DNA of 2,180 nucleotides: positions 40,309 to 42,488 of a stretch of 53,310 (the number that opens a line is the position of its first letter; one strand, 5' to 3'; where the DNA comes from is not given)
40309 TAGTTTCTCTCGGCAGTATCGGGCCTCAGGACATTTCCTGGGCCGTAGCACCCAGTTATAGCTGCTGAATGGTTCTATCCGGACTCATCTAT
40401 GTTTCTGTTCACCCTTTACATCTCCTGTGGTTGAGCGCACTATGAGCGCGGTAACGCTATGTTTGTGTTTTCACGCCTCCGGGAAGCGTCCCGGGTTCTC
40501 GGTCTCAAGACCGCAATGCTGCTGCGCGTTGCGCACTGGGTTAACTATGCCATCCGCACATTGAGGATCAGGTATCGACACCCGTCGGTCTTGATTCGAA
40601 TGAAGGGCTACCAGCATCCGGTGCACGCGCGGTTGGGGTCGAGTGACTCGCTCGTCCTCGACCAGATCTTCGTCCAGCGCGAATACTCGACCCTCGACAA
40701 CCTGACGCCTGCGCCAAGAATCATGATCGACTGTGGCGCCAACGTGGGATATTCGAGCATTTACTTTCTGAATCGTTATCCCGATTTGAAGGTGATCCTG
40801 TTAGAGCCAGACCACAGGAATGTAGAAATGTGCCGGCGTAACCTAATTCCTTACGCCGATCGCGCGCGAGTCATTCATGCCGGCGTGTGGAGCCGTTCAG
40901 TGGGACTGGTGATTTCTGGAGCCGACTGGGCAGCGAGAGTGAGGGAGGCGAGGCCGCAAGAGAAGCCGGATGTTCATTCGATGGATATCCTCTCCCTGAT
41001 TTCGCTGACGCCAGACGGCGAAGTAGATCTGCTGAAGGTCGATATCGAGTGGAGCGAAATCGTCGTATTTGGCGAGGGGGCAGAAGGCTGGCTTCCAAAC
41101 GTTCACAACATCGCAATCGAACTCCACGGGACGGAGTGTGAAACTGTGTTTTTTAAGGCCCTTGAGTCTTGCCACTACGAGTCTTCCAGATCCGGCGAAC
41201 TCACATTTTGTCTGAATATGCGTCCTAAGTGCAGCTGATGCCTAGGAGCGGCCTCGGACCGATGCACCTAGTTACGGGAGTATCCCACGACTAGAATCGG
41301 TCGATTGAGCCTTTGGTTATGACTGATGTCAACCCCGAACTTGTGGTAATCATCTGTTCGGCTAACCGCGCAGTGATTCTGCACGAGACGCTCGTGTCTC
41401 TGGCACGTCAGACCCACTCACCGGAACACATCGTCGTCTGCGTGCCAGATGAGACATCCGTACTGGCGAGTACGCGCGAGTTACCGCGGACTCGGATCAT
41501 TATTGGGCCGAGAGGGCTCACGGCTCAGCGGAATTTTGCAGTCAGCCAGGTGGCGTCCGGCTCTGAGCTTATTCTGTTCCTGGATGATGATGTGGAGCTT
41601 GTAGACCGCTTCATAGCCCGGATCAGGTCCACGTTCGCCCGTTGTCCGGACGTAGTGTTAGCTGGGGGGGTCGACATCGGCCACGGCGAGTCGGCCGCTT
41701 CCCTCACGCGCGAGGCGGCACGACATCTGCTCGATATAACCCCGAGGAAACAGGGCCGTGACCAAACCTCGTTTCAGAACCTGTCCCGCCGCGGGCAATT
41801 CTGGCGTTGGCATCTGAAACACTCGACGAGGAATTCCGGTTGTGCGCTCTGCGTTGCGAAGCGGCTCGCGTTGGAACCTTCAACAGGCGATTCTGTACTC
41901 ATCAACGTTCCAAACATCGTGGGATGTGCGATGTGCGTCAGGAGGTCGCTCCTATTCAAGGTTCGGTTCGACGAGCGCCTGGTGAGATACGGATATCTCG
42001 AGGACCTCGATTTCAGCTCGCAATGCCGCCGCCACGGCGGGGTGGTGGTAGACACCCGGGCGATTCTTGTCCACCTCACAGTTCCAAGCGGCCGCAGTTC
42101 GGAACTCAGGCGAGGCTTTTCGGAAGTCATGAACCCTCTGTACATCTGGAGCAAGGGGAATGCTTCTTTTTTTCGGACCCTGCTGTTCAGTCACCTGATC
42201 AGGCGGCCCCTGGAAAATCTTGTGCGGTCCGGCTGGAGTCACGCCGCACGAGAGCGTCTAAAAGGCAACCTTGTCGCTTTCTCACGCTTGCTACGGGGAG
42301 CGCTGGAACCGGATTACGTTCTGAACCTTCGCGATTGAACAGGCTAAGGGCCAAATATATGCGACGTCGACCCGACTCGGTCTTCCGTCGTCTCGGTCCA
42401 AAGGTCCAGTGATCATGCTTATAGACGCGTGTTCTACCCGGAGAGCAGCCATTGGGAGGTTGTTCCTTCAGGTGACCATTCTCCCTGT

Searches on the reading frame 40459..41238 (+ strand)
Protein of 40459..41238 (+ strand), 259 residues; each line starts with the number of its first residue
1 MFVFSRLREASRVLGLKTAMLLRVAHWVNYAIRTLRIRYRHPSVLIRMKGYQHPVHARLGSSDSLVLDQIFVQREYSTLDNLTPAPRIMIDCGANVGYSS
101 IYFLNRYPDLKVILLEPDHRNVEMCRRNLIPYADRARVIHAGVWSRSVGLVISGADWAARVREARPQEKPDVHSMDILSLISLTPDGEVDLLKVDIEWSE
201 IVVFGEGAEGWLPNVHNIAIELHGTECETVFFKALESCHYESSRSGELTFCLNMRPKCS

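Call 40: search_protein_families(library=pfam, proteins=[window:40459-41238:+], max_evalue=0.0001)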
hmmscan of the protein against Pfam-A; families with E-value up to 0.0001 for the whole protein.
window:40459-41238:+ (259 aa): 1 family
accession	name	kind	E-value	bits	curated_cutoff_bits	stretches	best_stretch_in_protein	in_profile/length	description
PF05050.19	Methyltransf_21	-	1.7e-06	28.7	22.7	1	91-226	1-152/173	Methyltransferase FkbM domain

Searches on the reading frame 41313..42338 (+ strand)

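Call 40: search_protein_families(library=pfam, proteins=[window:41313-42338:+], max_evalue=0.0001)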
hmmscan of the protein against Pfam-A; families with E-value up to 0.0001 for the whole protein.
window:41313-42338:+ (341 aa): 2 families
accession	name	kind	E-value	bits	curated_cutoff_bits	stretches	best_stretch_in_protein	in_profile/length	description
PF00535.33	Glycos_transf_2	-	4.1e-10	40.3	23.3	1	12-140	2-132/168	Glycosyl transferase family 2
PF13641.12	Glyco_tranf_2_3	-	8.1e-09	36.3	27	1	8-154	1-132/230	Glycosyltransferase like family 2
